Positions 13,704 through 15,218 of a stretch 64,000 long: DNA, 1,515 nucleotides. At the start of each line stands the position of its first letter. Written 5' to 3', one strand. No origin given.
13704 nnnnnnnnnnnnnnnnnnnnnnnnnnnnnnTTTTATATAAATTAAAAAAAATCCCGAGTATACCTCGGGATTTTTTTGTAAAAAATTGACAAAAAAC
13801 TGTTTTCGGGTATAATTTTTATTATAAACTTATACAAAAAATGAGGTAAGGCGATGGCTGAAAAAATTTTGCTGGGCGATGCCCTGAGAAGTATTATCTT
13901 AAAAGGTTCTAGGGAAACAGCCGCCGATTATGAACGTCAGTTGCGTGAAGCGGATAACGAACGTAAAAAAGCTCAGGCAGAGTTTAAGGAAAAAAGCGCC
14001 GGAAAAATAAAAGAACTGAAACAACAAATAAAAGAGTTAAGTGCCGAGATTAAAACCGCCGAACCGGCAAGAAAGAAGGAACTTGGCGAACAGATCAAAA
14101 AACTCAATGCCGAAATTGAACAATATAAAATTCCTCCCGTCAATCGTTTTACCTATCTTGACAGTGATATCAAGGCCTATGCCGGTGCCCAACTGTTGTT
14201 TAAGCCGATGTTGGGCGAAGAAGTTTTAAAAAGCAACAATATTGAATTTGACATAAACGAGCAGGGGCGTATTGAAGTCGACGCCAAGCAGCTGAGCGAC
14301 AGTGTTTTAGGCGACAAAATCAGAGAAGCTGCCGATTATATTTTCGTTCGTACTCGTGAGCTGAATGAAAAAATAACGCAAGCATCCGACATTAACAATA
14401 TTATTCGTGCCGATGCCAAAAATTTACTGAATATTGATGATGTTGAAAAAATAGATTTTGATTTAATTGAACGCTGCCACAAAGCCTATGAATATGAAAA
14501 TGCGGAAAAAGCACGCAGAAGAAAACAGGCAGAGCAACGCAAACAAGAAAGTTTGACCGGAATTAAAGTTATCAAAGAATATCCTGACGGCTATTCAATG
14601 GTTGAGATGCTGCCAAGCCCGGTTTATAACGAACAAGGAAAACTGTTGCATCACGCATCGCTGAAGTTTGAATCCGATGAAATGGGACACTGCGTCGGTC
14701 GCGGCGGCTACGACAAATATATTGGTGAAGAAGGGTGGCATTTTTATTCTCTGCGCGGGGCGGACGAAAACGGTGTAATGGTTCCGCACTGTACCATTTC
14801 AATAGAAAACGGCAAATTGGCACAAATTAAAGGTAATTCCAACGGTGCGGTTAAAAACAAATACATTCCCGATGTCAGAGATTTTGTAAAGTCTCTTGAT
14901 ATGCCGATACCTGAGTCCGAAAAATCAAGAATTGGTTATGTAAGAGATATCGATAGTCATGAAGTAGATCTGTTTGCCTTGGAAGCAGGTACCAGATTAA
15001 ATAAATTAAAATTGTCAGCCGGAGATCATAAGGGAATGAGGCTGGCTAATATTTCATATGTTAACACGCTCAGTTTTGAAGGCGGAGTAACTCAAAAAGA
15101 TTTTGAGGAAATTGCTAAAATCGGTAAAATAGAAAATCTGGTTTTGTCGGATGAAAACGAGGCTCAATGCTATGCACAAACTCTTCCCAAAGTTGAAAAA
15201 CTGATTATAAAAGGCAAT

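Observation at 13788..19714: Strongly promoted single gene for a 1253-aa coiled-coil / His-Cys-module / LRR-like protein, convergent with a four-gene operon of small polytopic membrane proteins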

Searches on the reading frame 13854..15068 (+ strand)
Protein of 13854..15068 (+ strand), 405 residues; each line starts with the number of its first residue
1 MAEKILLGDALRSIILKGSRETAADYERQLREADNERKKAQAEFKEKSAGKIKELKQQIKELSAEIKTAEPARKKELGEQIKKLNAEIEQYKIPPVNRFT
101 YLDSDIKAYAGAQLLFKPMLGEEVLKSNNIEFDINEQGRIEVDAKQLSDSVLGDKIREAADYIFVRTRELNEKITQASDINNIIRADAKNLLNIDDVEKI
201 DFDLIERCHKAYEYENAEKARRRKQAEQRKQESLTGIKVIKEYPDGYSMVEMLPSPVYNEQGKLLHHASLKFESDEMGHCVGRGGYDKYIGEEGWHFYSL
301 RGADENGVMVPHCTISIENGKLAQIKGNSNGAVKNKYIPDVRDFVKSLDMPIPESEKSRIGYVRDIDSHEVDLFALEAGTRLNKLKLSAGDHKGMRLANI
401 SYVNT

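Call 31: predict_structure(alignment_id=A3)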
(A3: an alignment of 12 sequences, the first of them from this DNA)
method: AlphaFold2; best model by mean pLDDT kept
length: 405 residues; sequences in the alignment: 12
mean_pLDDT: 89.6   pTM: 0.64
mean pLDDT of the five models: 89.6, 87.9, 87.0, 86.6, 83.7
residues with pLDDT >= 90: 265; 70-90: 123; 50-70: 16; < 50: 1
segments of 3 or more residues with pLDDT < 50: none
pLDDT, mean of each block of 10 residues (from residue 1): 85 94 95 87 78 91 92 92 89 71 96 96 94 93 95 97 96 93 96 93 97 93 89 90 95 84 78 78 68 91 92 93 88 90 94 91 91 92 80 85 91
secondary structure, 60 per line:
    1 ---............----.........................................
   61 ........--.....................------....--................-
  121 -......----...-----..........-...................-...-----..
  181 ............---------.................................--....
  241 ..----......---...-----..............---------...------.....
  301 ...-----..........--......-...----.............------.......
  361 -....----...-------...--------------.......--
elements in order: E4-6 H7-15 H20-68 H71-91 H98-101 H104-119 H122-127 E132-134 E140-143 H144-149 H151-169 H179-192 H202-234 E237-242 E247-252 E256-258 E264-267 H268-277 E296-303 E309-318 E321-326 H335-347 H354-360 E362-365 E370-372 E380-382 E400-403

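Call 34: fold_search(model_id=the predicted structure, library=pdb)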
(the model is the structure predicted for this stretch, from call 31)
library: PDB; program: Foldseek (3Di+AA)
matches with E <= 10: 164; with E <= 0.001: 0
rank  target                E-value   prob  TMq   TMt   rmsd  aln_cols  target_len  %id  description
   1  9fkr_A                3.2e-01  0.84  0.20  0.28   5.6       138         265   14  KAT6A IN COMPLEX WITH SMALL MOLECULE INHIBITOR BAY-184 (released 2024-11-06)
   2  4dnc_B                3.8e-01  0.69  0.14  0.20   7.0        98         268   17  Crystal structure of human MOF in complex with MSL1 (released 2012-07-25)
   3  4mu6                  4.0e-01  0.18  0.14  0.19  30.0       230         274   13  Crystal Structure of the N-terminal domain of Effector Protein LegC3 from Legionella pneumophila (released 2013-12-11)
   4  8dk2_D                4.2e-01  0.06  0.11  0.07  41.1       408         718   13  CryoEM structure of Pseudomonas aeruginosa PA14 JetABC in an unclamped state trapped in ATP dependent dimeric form (released 2022-10-05)
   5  4dnc_A                4.4e-01  0.35  0.11  0.16   9.8        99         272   14  Crystal structure of human MOF in complex with MSL1 (released 2012-07-25)
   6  9fkr_B                4.9e-01  0.75  0.20  0.28   5.7       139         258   14  KAT6A IN COMPLEX WITH SMALL MOLECULE INHIBITOR BAY-184 (released 2024-11-06)
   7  8dk2_C                5.4e-01  0.06  0.11  0.07  42.6       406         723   12  CryoEM structure of Pseudomonas aeruginosa PA14 JetABC in an unclamped state trapped in ATP dependent dimeric form (released 2022-10-05)
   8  6owh                  6.3e-01  0.54  0.19  0.26   6.8       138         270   13  Crystal structure of MYST acetyltransferase domain in complex with inhibitor 92 (released 2020-04-01)
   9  5j8c                  6.3e-01  0.38  0.11  0.16   9.6        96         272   16  Human MOF C316S, E350Q crystal structure (released 2016-07-20)
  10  9oob                  7.4e-01  0.69  0.19  0.28   6.5       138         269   14  Crystal structure of MYST acetyltransferase domain in complex with inhibitor 8 (released 2026-02-11)
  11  9o9d_A                7.8e-01  0.35  0.18  0.14  14.0       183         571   14  Transporter associated with antigen processing (TAP) EQ mutant bound to the viral protein bUL49.5 in the outward-facin (released 2025-09-10)
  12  4ilo_A                1.0e+00  0.35  0.18  0.28  24.0       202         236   14  2.12A resolution structure of CT398 from Chlamydia trachomatis (released 2014-01-01)
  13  9s9k_B                1.1e+00  0.23  0.16  0.32  22.3       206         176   17  S. islandicus CdvB (semi open) (released 2026-01-28)
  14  3na7                  1.1e+00  0.08  0.10  0.15  22.6       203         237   16  2.2 Angstrom Structure of the HP0958 Protein from Helicobacter pylori CCUG 17874 (released 2010-09-22)
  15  6xi6                  1.2e+00  0.20  0.16  0.21  10.9       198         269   16  Hierarchical design of multi-scale protein complexes by combinatorial assembly of oligomeric helical bundle and repeat p (released 2021-06-02)
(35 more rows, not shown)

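Call 72: search_dna_similar(query=window:13854-15068:+, collection=plasmids, mode=protein, max_evalue=0.001, max_rows=15)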
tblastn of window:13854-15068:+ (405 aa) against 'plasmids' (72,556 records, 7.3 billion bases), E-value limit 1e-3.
No match.

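Call 73: search_dna_similar(query=window:13854-15068:+, collection=phages, mode=protein, max_evalue=0.001, max_rows=15)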
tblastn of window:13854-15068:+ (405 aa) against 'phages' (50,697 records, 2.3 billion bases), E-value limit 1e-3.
Records with a match: 1; places in all: 1; records where one place covers at least 80% of the query: 0.
Best place of each record, by identity: <60% 1.
By first word of the organism name: Bacteriophage 1.
By host as written in the record: - 1.
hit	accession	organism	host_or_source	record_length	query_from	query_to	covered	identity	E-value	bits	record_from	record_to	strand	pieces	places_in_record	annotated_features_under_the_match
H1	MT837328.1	Bacteriophage sp.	human fecal samples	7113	97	366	67%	22.2%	2e-10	69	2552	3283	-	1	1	record has no annotation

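Call 82: search_protein_families(library=phrogs, proteins=[window:13854-15068:+], max_evalue=0.001)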
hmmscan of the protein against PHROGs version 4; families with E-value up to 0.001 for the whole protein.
window:13854-15068:+ (405 aa): 0 families
